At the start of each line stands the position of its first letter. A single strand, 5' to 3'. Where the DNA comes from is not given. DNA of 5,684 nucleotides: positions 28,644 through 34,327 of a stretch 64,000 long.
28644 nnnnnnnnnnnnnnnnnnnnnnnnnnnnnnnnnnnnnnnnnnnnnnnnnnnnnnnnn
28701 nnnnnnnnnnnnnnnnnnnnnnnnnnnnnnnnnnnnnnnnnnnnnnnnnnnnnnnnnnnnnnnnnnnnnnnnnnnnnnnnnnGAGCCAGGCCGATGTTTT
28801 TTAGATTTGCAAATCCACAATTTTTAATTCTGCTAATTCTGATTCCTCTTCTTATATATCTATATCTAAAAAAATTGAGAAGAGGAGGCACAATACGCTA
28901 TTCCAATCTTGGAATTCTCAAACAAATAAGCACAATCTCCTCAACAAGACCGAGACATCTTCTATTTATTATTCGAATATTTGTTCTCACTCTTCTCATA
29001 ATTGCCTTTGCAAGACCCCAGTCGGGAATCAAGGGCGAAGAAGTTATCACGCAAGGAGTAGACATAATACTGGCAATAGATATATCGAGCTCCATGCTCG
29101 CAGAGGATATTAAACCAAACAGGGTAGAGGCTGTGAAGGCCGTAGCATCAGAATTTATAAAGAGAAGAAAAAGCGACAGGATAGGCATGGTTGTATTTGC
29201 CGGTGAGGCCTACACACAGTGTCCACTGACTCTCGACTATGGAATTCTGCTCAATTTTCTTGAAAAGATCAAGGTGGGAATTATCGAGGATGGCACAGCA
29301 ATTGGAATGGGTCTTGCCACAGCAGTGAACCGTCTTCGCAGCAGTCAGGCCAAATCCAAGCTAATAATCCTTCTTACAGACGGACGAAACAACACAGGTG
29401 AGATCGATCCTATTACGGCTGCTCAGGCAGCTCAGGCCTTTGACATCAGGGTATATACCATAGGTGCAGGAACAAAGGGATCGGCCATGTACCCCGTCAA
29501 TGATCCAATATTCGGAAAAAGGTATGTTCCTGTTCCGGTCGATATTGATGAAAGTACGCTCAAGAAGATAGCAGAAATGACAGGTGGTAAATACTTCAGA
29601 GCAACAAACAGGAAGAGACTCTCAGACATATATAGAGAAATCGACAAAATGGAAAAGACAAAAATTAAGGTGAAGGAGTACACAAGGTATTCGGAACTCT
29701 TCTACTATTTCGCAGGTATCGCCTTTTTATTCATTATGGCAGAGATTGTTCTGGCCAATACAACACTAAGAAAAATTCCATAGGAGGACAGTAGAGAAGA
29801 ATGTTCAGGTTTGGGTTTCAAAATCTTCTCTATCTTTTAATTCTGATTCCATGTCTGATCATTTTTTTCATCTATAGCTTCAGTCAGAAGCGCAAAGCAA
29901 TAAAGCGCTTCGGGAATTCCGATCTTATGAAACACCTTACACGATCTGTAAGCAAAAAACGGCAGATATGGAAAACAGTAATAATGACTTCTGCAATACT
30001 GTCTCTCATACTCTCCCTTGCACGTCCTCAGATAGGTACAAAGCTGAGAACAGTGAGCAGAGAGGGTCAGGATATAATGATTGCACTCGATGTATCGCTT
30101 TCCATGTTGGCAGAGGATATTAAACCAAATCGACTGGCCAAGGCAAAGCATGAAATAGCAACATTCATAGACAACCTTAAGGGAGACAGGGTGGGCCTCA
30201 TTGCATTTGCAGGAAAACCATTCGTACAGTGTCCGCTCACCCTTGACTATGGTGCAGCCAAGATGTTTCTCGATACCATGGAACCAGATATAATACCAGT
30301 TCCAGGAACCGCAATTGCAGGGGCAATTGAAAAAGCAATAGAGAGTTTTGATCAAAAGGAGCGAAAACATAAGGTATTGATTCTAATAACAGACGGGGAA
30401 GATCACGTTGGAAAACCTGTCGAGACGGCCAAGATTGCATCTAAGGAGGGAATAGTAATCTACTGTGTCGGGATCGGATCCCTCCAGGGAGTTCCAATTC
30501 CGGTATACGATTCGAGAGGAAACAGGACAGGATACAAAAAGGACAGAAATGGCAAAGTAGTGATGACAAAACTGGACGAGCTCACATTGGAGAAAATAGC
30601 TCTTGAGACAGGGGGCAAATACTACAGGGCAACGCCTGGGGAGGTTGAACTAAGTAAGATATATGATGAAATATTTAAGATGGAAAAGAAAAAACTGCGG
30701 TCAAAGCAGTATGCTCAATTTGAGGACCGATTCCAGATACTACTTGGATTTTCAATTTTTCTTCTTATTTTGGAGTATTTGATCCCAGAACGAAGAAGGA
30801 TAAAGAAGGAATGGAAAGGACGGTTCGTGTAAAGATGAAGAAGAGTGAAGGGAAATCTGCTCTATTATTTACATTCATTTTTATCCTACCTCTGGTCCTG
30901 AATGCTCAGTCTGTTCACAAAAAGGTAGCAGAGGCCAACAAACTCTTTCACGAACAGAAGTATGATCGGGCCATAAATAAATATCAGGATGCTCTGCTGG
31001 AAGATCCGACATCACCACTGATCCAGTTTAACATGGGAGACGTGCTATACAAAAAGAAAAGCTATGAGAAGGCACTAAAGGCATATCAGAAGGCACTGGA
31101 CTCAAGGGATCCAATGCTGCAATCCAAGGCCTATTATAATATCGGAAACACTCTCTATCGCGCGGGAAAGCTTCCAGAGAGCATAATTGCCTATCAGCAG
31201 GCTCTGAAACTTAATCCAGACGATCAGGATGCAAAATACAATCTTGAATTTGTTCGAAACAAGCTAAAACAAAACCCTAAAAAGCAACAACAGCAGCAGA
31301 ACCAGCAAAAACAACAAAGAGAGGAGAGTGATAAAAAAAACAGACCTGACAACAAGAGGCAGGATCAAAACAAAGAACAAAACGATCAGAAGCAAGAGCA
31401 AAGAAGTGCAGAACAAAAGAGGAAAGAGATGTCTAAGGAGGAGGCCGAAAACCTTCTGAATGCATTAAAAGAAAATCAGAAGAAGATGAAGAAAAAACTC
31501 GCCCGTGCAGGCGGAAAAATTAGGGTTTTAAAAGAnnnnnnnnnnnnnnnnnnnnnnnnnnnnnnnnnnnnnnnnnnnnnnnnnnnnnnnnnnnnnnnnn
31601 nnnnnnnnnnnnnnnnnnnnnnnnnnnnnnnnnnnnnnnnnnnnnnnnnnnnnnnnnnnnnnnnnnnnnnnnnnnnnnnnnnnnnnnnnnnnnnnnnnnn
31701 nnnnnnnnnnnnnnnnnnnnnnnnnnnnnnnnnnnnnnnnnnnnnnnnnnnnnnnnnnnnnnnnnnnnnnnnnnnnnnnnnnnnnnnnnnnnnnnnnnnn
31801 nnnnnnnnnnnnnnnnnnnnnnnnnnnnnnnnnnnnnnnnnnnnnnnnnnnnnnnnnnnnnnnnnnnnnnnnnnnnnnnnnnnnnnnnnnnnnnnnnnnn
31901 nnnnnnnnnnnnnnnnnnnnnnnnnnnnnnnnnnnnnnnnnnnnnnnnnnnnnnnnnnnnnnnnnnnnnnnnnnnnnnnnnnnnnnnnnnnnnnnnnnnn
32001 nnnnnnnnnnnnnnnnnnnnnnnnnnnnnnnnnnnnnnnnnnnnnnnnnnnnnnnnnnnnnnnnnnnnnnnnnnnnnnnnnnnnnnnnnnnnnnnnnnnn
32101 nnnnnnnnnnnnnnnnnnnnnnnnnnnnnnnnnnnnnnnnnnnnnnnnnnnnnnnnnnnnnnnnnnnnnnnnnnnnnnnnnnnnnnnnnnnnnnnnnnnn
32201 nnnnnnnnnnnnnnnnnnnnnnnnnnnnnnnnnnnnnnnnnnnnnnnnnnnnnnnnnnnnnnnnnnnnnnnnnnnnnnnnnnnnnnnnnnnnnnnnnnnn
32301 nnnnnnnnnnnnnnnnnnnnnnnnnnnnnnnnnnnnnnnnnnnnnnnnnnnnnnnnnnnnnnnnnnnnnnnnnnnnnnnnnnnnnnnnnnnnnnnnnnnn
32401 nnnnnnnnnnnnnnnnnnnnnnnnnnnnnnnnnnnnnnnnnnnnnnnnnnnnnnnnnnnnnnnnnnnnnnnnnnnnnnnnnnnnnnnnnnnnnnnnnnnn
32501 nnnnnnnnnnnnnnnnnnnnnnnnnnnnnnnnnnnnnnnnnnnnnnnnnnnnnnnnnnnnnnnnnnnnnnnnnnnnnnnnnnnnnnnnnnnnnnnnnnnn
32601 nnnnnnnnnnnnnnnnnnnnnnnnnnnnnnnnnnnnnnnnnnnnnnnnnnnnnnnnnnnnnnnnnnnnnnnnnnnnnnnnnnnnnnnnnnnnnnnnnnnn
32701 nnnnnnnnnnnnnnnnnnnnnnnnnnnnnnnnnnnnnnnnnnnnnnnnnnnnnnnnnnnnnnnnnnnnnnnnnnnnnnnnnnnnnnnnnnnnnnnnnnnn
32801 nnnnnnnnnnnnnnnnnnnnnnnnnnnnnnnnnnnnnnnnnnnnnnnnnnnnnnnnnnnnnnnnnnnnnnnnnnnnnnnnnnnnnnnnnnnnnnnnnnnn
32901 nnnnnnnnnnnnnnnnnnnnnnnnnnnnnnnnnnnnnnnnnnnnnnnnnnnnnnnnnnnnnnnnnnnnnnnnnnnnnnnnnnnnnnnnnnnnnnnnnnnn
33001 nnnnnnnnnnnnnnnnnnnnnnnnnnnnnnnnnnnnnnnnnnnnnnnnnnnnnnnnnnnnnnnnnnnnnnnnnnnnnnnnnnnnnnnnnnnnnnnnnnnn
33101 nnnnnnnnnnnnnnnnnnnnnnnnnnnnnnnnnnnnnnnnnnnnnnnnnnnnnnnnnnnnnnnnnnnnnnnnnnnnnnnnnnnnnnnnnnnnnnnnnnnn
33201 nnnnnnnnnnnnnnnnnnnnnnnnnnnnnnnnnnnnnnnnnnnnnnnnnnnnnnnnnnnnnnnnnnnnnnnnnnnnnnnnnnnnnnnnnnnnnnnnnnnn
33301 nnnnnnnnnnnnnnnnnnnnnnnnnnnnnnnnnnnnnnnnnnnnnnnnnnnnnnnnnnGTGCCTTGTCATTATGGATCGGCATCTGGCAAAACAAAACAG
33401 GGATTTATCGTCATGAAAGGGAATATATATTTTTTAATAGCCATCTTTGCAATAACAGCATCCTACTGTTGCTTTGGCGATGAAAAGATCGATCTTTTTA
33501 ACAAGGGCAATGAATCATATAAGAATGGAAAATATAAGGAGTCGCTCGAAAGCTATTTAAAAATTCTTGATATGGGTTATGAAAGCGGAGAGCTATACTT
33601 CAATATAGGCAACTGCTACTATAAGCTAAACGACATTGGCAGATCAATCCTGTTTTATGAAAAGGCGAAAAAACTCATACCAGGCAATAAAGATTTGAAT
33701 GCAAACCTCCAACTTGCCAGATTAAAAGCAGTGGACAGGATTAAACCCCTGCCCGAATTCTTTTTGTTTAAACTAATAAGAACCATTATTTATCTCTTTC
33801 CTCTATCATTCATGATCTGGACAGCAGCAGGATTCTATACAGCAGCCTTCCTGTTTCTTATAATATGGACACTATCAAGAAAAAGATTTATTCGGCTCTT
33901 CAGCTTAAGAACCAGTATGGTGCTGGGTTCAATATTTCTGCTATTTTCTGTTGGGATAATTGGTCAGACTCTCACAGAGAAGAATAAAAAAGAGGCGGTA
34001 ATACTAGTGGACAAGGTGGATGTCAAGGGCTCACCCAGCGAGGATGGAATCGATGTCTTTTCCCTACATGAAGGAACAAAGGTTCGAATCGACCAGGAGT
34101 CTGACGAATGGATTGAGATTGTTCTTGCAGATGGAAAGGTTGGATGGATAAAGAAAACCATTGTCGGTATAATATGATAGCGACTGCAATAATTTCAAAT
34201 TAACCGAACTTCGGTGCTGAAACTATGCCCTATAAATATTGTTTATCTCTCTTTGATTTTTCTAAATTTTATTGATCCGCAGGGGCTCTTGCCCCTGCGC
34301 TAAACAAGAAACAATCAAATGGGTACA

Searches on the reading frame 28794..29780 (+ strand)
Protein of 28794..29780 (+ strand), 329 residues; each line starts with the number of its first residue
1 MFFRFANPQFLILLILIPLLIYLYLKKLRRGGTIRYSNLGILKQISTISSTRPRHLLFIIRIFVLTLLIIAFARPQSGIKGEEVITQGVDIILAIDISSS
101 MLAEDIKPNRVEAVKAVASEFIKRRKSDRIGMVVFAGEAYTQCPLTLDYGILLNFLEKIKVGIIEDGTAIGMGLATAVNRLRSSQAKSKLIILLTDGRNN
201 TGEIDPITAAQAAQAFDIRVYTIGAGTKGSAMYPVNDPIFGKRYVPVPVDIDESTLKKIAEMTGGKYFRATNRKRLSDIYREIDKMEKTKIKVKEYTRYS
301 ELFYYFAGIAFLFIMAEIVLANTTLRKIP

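Call 80: search_protein_families(library=pfam, proteins=[window:28794-29780:+], max_evalue=0.00001)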
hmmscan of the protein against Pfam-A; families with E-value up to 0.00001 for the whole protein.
window:28794-29780:+ (329 aa): 3 families
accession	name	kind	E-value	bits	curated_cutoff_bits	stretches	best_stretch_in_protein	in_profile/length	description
PF00092.34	VWA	-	9.4e-24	85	23.8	1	90-281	1-173/174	von Willebrand factor type A domain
PF13519.12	VWA_2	-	2e-19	70.6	27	1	91-197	1-106/107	von Willebrand factor type A domain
PF07584.16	BatA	-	1.7e-13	51.2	25.9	1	1-75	1-77/77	Aerotolerance regulator N-terminal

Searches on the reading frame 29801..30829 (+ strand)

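Call 80: search_protein_families(library=pfam, proteins=[window:29801-30829:+], max_evalue=0.00001)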
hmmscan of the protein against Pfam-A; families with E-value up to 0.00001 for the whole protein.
window:29801-30829:+ (343 aa): 3 families
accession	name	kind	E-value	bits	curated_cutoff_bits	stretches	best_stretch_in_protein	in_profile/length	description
PF13519.12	VWA_2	-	3.6e-20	73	27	1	92-200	1-107/107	von Willebrand factor type A domain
PF00092.34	VWA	-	1.4e-17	64.9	23.8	1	91-227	1-141/174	von Willebrand factor type A domain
PF07584.16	BatA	-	2.3e-06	28.4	25.9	1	1-76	1-77/77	Aerotolerance regulator N-terminal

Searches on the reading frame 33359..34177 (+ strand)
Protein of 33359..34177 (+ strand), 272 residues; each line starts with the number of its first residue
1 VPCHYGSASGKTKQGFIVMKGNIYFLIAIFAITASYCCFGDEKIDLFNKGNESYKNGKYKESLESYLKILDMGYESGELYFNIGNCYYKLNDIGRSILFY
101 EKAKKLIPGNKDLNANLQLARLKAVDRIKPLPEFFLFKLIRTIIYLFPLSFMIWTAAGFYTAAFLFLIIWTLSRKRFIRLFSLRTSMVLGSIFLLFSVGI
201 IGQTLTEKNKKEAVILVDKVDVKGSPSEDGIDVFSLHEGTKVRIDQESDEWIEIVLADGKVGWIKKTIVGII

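Call 10: search_protein_families(library=pfam, proteins=[window:33359-34174:+], max_evalue=1)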
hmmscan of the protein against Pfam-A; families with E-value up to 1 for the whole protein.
window:33359-34174:+ (272 aa): 12 families
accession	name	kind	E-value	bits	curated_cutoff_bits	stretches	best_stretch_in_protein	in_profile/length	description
PF07719.23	TPR_2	-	6.9e-11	41.8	27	2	78-110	2-34/34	Tetratricopeptide repeat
PF00515.34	TPR_1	-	3.4e-10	39.7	27.8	2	78-110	2-34/34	Tetratricopeptide repeat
PF13181.12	TPR_8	-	1.1e-07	31.8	25.7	1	78-109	2-33/34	Tetratricopeptide repeat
PF13432.12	TPR_16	-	7e-06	26.8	32.7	1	48-110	2-64/65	Tetratricopeptide repeat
PF06347.19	SH3_4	-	3.4e-05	24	24.1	1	234-267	19-52/56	Bacterial SH3 domain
PF07653.23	SH3_2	-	0.00015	21.9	21.8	1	234-269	16-52/55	Variant SH3 domain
PF08239.17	SH3_3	-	0.00037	21.1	27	1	221-265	4-49/54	Bacterial SH3 domain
PF13414.12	TPR_11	-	0.0034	17.5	26.8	1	50-90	1-41/42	TPR repeat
PF18348.7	SH3_16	-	0.0073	16.5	25.8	1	238-266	17-46/49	Bacterial dipeptidyl-peptidase Sh3 domain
PF13424.12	TPR_12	-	0.021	15.4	30.1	1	55-103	15-71/77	Tetratricopeptide repeat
PF05822.18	UMPH-1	-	0.083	12.8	23.7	1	37-84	150-197/246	Pyrimidine 5'-nucleotidase (UMPH-1)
PF13176.12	TPR_7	-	0.094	13.3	27.9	0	80-109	2-33/36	Tetratricopeptide repeat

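Call 23: find_encoding_contigs(protein=window:33359-34177:+, flank=2500, max_places=10)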
Protein window:33359-34177:+ (272 aa): 4 contigs read that carry it; 4 places shown.
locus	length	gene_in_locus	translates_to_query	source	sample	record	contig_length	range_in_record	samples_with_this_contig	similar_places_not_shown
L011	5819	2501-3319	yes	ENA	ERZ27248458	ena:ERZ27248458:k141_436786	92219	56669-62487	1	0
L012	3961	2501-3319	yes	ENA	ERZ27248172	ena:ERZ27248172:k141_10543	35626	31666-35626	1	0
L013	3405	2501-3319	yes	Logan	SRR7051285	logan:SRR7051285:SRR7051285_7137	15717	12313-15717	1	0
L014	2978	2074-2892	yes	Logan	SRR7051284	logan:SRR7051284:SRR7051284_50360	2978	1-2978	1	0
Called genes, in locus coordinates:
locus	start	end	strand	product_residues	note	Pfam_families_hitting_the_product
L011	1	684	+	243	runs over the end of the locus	PF13414:TPR_11 (weak), PF13432:TPR_16, PF14559:TPR_19 (weak), PF00515:TPR_1 (weak), PF07719:TPR_2 (weak), PF13424:TPR_12, PF00515:TPR_1, PF07719:TPR_2, +7 more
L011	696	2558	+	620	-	PF13584:BatD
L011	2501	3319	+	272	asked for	PF13181:TPR_8 (faint), PF13432:TPR_16 (weak), PF00515:TPR_1 (weak), PF07719:TPR_2 (weak)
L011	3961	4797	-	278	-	PF00950:ABC-3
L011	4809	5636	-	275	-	PF00950:ABC-3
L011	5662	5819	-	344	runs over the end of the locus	PF01297:ZnuA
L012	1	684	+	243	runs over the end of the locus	PF13414:TPR_11 (weak), PF13432:TPR_16, PF14559:TPR_19 (weak), PF00515:TPR_1 (weak), PF07719:TPR_2 (weak), PF13424:TPR_12, PF00515:TPR_1, PF07719:TPR_2, +7 more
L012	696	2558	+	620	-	PF13584:BatD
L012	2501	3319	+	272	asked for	PF13181:TPR_8 (faint), PF13432:TPR_16 (weak), PF00515:TPR_1 (weak), PF07719:TPR_2 (weak)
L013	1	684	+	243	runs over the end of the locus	PF13414:TPR_11 (weak), PF13432:TPR_16, PF14559:TPR_19 (weak), PF00515:TPR_1 (weak), PF07719:TPR_2 (weak), PF13424:TPR_12, PF00515:TPR_1, PF07719:TPR_2, +7 more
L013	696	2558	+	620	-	PF13584:BatD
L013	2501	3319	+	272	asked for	PF13181:TPR_8 (faint), PF13432:TPR_16 (weak), PF00515:TPR_1 (weak), PF07719:TPR_2 (weak)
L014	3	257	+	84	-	?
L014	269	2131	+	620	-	PF13584:BatD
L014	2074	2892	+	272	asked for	PF13181:TPR_8 (faint), PF13432:TPR_16 (weak), PF00515:TPR_1 (weak), PF07719:TPR_2 (weak)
